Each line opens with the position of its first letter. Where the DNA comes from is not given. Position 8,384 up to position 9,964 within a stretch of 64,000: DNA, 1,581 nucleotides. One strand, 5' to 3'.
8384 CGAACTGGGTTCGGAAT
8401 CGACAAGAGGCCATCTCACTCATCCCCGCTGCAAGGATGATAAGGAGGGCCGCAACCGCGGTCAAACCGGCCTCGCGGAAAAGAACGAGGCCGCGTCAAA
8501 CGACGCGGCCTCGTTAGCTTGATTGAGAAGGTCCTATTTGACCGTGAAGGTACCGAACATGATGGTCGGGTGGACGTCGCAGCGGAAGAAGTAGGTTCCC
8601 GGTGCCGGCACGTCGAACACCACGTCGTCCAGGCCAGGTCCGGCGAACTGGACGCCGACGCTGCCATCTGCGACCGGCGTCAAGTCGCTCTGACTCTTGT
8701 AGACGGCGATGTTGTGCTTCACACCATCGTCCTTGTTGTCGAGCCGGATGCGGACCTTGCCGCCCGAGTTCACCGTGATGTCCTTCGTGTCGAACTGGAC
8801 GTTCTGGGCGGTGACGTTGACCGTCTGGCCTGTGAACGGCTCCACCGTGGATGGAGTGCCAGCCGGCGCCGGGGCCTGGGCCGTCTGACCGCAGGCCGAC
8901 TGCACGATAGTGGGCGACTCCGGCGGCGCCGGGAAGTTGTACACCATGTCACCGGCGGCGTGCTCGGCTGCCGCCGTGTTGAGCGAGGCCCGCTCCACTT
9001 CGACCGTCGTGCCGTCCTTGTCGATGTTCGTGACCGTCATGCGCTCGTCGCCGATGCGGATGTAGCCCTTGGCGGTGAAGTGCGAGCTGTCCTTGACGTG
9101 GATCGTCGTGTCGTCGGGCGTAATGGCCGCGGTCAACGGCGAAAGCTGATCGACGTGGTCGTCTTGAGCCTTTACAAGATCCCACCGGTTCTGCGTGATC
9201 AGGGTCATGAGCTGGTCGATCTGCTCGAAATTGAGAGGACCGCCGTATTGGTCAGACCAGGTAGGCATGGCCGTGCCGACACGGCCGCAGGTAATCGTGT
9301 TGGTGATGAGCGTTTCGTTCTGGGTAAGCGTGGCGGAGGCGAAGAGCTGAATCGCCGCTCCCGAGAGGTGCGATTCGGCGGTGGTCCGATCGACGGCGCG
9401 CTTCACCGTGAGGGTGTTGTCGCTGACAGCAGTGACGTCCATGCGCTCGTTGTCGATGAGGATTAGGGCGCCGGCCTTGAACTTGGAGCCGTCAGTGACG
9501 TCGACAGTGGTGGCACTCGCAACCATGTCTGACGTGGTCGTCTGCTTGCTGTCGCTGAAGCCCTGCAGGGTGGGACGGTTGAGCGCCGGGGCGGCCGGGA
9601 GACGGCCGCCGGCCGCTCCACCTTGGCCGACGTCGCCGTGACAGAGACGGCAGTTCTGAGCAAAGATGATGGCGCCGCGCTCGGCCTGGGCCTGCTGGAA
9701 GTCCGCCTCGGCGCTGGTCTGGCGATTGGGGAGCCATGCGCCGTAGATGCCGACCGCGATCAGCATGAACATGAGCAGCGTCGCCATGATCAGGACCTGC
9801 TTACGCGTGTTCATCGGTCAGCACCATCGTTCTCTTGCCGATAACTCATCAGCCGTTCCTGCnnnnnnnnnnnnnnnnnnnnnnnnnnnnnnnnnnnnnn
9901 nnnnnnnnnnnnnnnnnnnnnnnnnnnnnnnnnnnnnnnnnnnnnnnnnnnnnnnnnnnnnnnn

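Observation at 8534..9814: Cytochrome c fused to a cupredoxin, with an internal tandem duplication, as the terminal gene of a bc-complex operon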

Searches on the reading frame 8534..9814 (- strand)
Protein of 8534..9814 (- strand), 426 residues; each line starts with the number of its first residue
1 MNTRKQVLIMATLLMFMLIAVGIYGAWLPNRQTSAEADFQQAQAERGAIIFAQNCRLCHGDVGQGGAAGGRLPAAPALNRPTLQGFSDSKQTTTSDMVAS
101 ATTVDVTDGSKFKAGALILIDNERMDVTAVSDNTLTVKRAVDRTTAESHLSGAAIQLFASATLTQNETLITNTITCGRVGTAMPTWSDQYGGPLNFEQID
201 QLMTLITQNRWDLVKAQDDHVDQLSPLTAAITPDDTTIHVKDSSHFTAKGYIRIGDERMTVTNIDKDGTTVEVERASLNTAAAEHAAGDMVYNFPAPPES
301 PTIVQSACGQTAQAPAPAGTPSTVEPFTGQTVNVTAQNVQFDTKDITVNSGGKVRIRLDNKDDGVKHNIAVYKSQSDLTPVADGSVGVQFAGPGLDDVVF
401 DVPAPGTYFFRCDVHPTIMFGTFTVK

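Call 3: search_protein_families(library=pfam, proteins=[window:8534-9814:-], max_evalue=0.1)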
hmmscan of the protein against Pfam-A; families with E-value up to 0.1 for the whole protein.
window:8534-9814:- (426 aa): 7 families
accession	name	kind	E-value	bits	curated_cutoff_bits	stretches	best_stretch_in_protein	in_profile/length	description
PF13473.12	Cupredoxin_1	-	5.2e-07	30.1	27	1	330-425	21-104/104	Cupredoxin-like domain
PF13442.11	Cytochrome_CBB3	-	5.4e-06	27.1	27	1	42-76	1-25/68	Cytochrome C oxidase, cbb3-type, subunit III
PF00127.26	Copper-bind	-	8.5e-06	26.6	21.2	1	332-426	5-99/99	Copper binding proteins, plastocyanin/azurin family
PF04151.21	PPC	-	2e-05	25.8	25.9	1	342-411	3-67/70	Bacterial pre-peptidase C-terminal domain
PF00034.26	Cytochrom_C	-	0.00032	22.4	21.3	1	44-95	1-42/90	Cytochrome c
PF01957.25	NfeD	-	0.013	16.2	29.1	0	241-275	12-47/57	NfeD-like C-terminal, partner-binding domain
PF24149.1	K1-lyase_Rider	-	0.014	16.1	27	1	92-125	4-37/89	K1 capsule-specific polysaccharide lyase, Rider domain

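Call 4: search_protein_families(library=ncbifam, proteins=[window:8534-9814:-], max_evalue=0.1)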
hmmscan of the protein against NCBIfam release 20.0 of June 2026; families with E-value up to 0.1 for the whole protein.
window:8534-9814:- (426 aa): 10 families
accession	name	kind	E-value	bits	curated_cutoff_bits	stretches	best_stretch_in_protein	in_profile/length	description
NF050122.1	bc1_QcrC_actin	exception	4.4e-07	29.5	200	1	7-70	4-67/253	cytochrome bc1 complex diheme cytochrome c subunit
TIGR00782.1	ccoP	equivalog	5.8e-06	25.8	179.95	1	34-69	193-228/285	cytochrome-c oxidase, cbb3-type subunit III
NF038322.1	ImpA_fam_HExGH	subfamily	0.00017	20.1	250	1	227-338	393-505/885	ImpA family metalloprotease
NF045773.1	cytochro_C550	exception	0.00053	19.9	125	1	7-67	12-72/118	cytochrome c550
NF045774.1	cytochro_C551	exception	0.0024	17.8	118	1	8-66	6-61/110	cytochrome c551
NF040606.1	CytoC_perox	subfamily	0.003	16.8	150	1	37-146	291-388/524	di-heme-cytochrome C peroxidase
NF058597.1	CoaZ_rpt_PGGG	domain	0.0069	16.4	30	1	98-139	16-56/88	choice-of-anchor Z repeating domain-containing protein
NF045511.1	TransHydProDhtase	equivalog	0.015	14.4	540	1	129-176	238-285/335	trans-3-hydroxy-L-proline dehydratase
TIGR02603.1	CxxCH_TIGR02603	domain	0.035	14.1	68.15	1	43-76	2-35/134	putative heme-binding domain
NF045930.1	Cytc6PetJCyano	equivalog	0.064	13.2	135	0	41-60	25-44/110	cytochrome c6 PetJ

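Call 5: find_homologous_proteins(query=window:8534-9814:-)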
Query window:8534-9814:- (426 aa): 337 proteins with E <= 0.001 among 8000 candidates; the best 120 are listed.
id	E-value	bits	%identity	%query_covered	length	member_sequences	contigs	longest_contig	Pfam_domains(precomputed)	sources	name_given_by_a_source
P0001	1.7e-281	951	100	100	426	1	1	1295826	PF04151.22,PF00127.27,PF13473.13,PF13442.12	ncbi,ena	-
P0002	5.5e-196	670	70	100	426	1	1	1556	PF13473.13,PF13442.12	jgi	jgi:plastocyanin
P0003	7.6e-165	567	48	100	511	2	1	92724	PF00127.27,PF13473.13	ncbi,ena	-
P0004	1.4e-156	540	51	69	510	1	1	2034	PF00127.27,PF13473.13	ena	-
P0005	9.6e-155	534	57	100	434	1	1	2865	PF00127.27,PF13473.13,PF13442.12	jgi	jgi:plastocyanin/mono/diheme cytochrome c family protein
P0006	2.4e-151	523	44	100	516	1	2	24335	PF00127.27,PF13473.13,PF13442.12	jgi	jgi:plastocyanin/uncharacterized Zn finger protein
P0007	4.8e-151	522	57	100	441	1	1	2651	PF13442.12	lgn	-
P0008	4.2e-150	518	56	100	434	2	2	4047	PF00127.27,PF13473.13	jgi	jgi:plastocyanin/mono/diheme cytochrome c family protein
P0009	5.0e-149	515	56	100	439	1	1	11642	PF13442.12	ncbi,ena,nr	ncbi:MAG TPA: hypothetical protein VI759_03090 [Dehalococcoidia bacterium]|nr:hypothetical protein [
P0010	5.3e-149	515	58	100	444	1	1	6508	PF00127.27,PF13473.13,PF13442.12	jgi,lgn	-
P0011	1.3e-148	513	58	100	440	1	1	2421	PF13442.12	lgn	-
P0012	1.0e-147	511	57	100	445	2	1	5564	PF00127.27,PF13473.13,PF13442.12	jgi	jgi:plastocyanin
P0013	1.4e-147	510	57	100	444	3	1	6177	PF00127.27,PF13473.13,PF13442.12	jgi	jgi:plastocyanin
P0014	7.1e-146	504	55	100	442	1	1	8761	PF13473.13,PF13442.12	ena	-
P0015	2.5e-145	503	56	100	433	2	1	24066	PF13473.13,PF13442.12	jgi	jgi:plastocyanin/mono/diheme cytochrome c family protein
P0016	2.7e-145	503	55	100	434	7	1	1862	PF13473.13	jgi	-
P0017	1.2e-144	500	55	100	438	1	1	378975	PF13473.13,PF13442.12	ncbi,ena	-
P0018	2.7e-144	499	55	100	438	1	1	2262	PF13473.13,PF13442.12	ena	-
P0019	5.2e-144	498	55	100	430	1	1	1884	PF13473.13,PF13442.12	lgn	-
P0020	7.2e-144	498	56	100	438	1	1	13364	PF13473.13,PF13442.12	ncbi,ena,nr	ncbi:MAG TPA: hypothetical protein VJB57_11505 [Dehalococcoidia bacterium]|nr:hypothetical protein [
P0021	8.4e-144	498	55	100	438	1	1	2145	PF13442.12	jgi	jgi:mono/diheme cytochrome c family protein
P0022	2.5e-143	496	55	100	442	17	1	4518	PF13442.12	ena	-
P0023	9.5e-143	494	53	100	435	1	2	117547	PF13473.13,PF13442.12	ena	-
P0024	1.4e-142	494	56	100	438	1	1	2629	PF00127.27,PF13473.13,PF13442.12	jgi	jgi:plastocyanin/mono/diheme cytochrome c family protein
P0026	2.3e-142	493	54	100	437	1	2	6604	PF13473.13,PF13442.12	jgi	jgi:plastocyanin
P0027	9.4e-142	491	54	100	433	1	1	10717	PF13442.12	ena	-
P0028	9.8e-142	491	55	100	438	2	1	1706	PF00127.27,PF13473.13,PF13442.12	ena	-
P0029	4.9e-141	489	50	100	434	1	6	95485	PF13473.13,PF13442.12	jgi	jgi:plastocyanin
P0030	1.3e-140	487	53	100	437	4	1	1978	PF13442.12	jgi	jgi:plastocyanin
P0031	7.1e-140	485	55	100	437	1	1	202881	PF00127.27,PF13473.13,PF13442.12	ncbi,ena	-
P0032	8.3e-140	485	53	100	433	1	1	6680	PF13473.13,PF13442.12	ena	-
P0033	9.4e-140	484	55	100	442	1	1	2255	PF13442.12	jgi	jgi:hypothetical protein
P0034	1.2e-139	484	53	98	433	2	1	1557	PF13473.13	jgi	-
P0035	2.6e-139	483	53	100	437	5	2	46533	PF13442.12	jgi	jgi:plastocyanin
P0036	2.8e-139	483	54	100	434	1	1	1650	PF00127.27,PF13473.13,PF13442.12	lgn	-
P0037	5.6e-139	482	54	100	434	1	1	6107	PF00127.27,PF13473.13,PF13442.12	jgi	jgi:plastocyanin/mono/diheme cytochrome c family protein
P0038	1.6e-138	480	53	100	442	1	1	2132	PF13442.12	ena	-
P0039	1.7e-138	480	54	100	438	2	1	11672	PF13473.13,PF13442.12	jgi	jgi:plastocyanin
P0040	3.6e-138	479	51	98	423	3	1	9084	PF13473.13,PF13442.12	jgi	jgi:plastocyanin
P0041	3.8e-138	479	55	100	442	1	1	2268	PF00127.27,PF13473.13,PF13442.12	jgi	jgi:plastocyanin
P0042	7.3e-138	478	54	100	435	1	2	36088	PF13442.12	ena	-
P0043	1.7e-137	477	54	100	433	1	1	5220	PF13473.13,PF13442.12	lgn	-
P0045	4.4e-137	476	53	100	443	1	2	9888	PF13442.12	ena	-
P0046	9.5e-137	474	53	100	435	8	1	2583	PF00127.27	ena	-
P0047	2.0e-136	473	53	100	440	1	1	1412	PF00127.27,PF13473.13,PF13442.12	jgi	jgi:plastocyanin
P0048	2.1e-136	473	50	100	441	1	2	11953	PF13473.13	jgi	jgi:plastocyanin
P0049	3.6e-136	473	53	100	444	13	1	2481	PF13473.13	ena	-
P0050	4.2e-136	472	56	98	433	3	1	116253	PF13473.13,PF13442.12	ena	-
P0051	7.3e-136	472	52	100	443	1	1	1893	PF13473.13,PF13442.12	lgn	-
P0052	8.2e-136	471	51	100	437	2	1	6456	PF13442.12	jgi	jgi:plastocyanin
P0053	8.4e-136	471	53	100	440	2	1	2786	PF13442.12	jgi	-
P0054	1.0e-135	471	54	100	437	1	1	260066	PF13473.13,PF13442.12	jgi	jgi:plastocyanin/mono/diheme cytochrome c family protein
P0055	1.2e-135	471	53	100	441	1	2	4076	PF13442.12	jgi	jgi:plastocyanin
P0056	1.3e-135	471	54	100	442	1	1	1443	PF13442.12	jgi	jgi:plastocyanin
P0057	1.4e-135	471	54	100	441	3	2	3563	PF13442.12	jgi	-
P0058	1.4e-135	471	54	100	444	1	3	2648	PF13473.13,PF13442.12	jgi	jgi:hypothetical protein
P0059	2.1e-135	470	52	100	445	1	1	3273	PF13473.13,PF13442.12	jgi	jgi:plastocyanin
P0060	3.6e-135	469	53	100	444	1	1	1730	PF13473.13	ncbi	-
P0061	4.6e-135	469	52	100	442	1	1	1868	PF13442.12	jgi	jgi:hypothetical protein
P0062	5.9e-135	469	53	100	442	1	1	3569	PF13473.13,PF13442.12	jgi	jgi:plastocyanin/mono/diheme cytochrome c family protein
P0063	7.0e-135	468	54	100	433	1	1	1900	PF13473.13,PF13442.12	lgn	-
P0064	1.0e-134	468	53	100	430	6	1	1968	PF13473.13,PF13442.12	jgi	-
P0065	3.2e-134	466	52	100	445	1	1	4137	PF13473.13,PF13442.12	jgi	jgi:plastocyanin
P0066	4.0e-134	466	51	100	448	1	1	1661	PF13473.13,PF13442.12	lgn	-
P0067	5.1e-134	465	52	100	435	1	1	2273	PF13473.13,PF13442.12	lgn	-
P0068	7.1e-134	465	54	100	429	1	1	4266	PF00127.27,PF13473.13,PF13442.12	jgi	jgi:plastocyanin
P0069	1.3e-133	464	53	100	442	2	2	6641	PF13442.12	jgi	-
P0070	3.8e-133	463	52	100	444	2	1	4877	PF13473.13,PF13442.12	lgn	-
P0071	4.7e-133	462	52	100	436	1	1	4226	PF13442.12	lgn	-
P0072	5.3e-133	462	52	100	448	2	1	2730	PF13442.12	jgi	jgi:plastocyanin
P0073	5.6e-133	462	53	95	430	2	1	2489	PF13442.12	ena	-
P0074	6.3e-133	462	52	100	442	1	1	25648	PF00127.27,PF13473.13,PF13442.12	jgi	jgi:plastocyanin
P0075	1.4e-132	461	53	100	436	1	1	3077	PF13473.13,PF13442.12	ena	-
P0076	1.4e-132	461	52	100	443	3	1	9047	PF00127.27,PF13442.12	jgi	jgi:plastocyanin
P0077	3.3e-132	459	52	100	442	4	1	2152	PF13473.13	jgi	jgi:plastocyanin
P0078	3.9e-132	459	54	98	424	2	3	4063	PF13473.13,PF13442.12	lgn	-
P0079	4.1e-132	459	50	100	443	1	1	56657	PF13473.13,PF13442.12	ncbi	-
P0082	8.8e-132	458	53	100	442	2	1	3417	PF13473.13,PF13442.12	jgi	jgi:plastocyanin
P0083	1.8e-131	457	53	100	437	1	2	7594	PF13473.13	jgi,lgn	jgi:plastocyanin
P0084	2.7e-131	457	53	100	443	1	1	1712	PF13473.13,PF13442.12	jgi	jgi:plastocyanin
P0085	2.7e-131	456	52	100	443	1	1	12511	PF13473.13,PF13442.12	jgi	jgi:plastocyanin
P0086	5.7e-131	455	52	98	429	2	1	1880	PF13473.13,PF13442.12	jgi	jgi:plastocyanin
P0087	6.2e-131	455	51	100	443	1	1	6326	PF13473.13,PF13442.12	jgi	jgi:plastocyanin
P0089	7.6e-131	455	51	100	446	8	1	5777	PF13442.12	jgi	jgi:plastocyanin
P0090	1.2e-130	454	51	100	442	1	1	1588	PF00127.27,PF13442.12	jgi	jgi:plastocyanin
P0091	1.4e-130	454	51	100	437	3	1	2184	PF13473.13,PF13442.12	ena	-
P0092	1.9e-130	454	50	100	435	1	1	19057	PF00127.27,PF13473.13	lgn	-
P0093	2.4e-130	453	51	100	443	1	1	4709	PF00127.27,PF13473.13,PF13442.12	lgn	-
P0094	3.0e-130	453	52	100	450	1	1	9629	PF00127.27,PF13473.13,PF13442.12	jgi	jgi:plastocyanin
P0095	4.4e-130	453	52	100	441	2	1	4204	PF13473.13,PF13442.12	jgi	jgi:hypothetical protein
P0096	7.2e-130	452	54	100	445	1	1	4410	PF13473.13,PF13442.12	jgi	jgi:mono/diheme cytochrome c family protein/plastocyanin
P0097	7.3e-130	452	51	100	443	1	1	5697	PF13473.13,PF13442.12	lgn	-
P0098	1.1e-129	451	51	100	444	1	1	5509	PF13442.12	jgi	jgi:plastocyanin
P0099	2.2e-129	450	52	100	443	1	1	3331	PF00127.27,PF13473.13,PF13442.12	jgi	-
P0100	3.2e-129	450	50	98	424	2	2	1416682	PF13473.13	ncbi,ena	-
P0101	4.7e-129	449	51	100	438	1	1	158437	PF13473.13,PF13442.12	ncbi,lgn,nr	ncbi:MAG: hypothetical protein GEU75_04335 [Dehalococcoidia bacterium]|nr:hypothetical protein [Deha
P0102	5.8e-129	449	52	100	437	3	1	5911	PF13442.12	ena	-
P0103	6.8e-129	449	51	100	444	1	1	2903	PF00127.27,PF13473.13,PF13442.12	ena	-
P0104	8.0e-129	448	53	100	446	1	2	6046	PF13442.12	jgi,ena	-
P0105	1.0e-128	448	50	100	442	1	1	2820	PF13442.12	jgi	jgi:hypothetical protein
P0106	1.6e-128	447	52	100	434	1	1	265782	PF13473.13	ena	-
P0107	2.9e-128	447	50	100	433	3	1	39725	PF13473.13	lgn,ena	-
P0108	3.2e-128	446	50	100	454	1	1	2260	PF13442.12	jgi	jgi:mono/diheme cytochrome c family protein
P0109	3.9e-128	446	51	100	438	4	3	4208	PF13442.12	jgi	jgi:hypothetical protein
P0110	1.1e-127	445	52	100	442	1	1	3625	PF13473.13,PF13442.12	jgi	jgi:plastocyanin/mono/diheme cytochrome c family protein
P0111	1.4e-127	444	52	100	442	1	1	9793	PF13473.13,PF13442.12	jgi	jgi:plastocyanin/mono/diheme cytochrome c family protein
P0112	2.5e-127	443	49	100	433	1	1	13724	PF13473.13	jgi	jgi:plastocyanin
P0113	2.8e-127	443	51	100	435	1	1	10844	PF13473.13,PF13442.12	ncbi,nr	ncbi:MAG TPA: cupredoxin domain-containing protein [Dehalococcoidia bacterium]|nr:cupredoxin domain-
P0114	4.4e-127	443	50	100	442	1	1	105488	PF13473.13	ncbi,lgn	-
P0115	5.0e-127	442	50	100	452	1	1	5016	PF13442.12,PF00034.27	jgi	jgi:mono/diheme cytochrome c family protein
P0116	7.1e-127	442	51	100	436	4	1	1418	PF00127.27,PF13473.13,PF13442.12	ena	-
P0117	7.5e-127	442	52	100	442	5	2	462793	PF13473.13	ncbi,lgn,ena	-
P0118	7.9e-127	442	49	100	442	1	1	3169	PF13473.13,PF13442.12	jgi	-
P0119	1.2e-126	441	51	98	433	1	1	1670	PF13473.13,PF13442.12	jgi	jgi:mono/diheme cytochrome c family protein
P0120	2.3e-126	440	50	100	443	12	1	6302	PF13473.13,PF13442.12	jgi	jgi:plastocyanin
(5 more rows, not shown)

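Call 8: find_related_loci(query=window:8534-9814:-, collection=genome_contigs, flank=8000)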
Query window:8534-9814:- (426 aa) in genome_contigs; peptide patterns used: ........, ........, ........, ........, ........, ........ (x = any residue, [..] = any of these).
83 stretches matched a pattern, but none encodes a relative of the query by tblastn (E <= 1e-3).

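Call 10: find_related_loci(query=A1, collection=genome_contigs, flank=8000)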
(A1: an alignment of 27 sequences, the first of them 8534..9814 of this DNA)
Query A1 (426 aa) in genome_contigs; peptide patterns used: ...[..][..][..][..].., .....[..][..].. (x = any residue, [..] = any of these).
267 stretches matched a pattern; 54 encode a relative of the query (tblastn E <= 1e-3); 53 distinct loci.
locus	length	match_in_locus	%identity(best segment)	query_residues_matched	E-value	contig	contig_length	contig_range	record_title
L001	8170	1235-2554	55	1-425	1e-154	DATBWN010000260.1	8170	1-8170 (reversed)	MAG TPA_asm: Dehalococcoidia bacterium isolate SMAG_U7542 k141_218726, whole genome shotgun sequence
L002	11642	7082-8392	56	1-425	2e-154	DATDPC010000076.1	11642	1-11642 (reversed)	MAG TPA_asm: Dehalococcoidia bacterium isolate SMAG_U7910 k141_2715660, whole genome shotgun sequence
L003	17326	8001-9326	57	1-426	2e-152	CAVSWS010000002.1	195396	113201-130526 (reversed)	MAG: uncultured Chloroflexia bacterium isolate MFD05684.bin.1.350 genome assembly, contig: contig_104504, whole genome s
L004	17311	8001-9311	55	1-426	9e-148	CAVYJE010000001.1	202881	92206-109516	MAG: uncultured Chloroflexia bacterium isolate MFD05684.bin.2.107 genome assembly, contig: contig_110023, whole genome s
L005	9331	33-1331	54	1-426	9e-144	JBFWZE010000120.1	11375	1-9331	MAG: Dehalococcoidia bacterium isolate CA_2019_TPBS_180 NODE_23078_length_11375_cov_14.178432_TPBS, whole genome shotgun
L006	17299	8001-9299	52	1-425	4e-142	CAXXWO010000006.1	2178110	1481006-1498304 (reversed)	MAG: Dehalococcoidia bacterium isolate 204de4e1-c287-45d7-aaf3-804ba6232c2e genome assembly, contig: contig_6, whole gen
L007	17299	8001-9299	50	1-426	6e-140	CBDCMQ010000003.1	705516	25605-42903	MAG: Dehalococcoidia bacterium isolate e9298f53-4b37-40c5-988f-b05c06d90141 genome assembly, contig: contig_3, whole gen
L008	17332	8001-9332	51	1-426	1e-136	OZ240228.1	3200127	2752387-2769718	MAG: Dehalococcoidia bacterium isolate b56f2f09-7e5b-4802-a3f6-047262c577dd genome assembly, chromosome: 1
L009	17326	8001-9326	52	1-426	4e-135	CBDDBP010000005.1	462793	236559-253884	MAG: Dehalococcoidia bacterium isolate 0d3267b5-b26e-4e58-9550-1ffed5d91a54 genome assembly, contig: contig_5, whole gen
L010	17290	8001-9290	51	1-426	6e-135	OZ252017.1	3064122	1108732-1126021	MAG: Dehalococcoidia bacterium isolate 269eec37-9028-46a2-b046-2e90d855f498 genome assembly, chromosome: 1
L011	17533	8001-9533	48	1-426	6e-135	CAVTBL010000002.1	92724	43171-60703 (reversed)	MAG: uncultured Chloroflexia bacterium isolate MFD02416.bin.2.180 genome assembly, contig: contig_15088, whole genome sh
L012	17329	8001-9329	51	1-426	3e-130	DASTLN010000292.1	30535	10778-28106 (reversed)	MAG TPA_asm: Dehalococcoidia bacterium isolate SMAG_U2898 k141_270425, whole genome shotgun sequence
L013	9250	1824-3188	49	1-426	3e-129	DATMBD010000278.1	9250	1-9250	MAG TPA_asm: Dehalococcoidia bacterium isolate SMAG_U13344 k141_461303, whole genome shotgun sequence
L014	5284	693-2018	52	1-426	1e-126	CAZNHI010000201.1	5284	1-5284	MAG TPA_asm: uncultured Dehalococcoidia bacterium isolate SRP136066_co1_19 genome assembly, contig: NODE_27293_length_52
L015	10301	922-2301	47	1-425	1e-125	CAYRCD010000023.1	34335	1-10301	MAG TPA_asm: uncultured Dehalococcoidia bacterium isolate SRP119689_co1_202 genome assembly, contig: NODE_1552_length_34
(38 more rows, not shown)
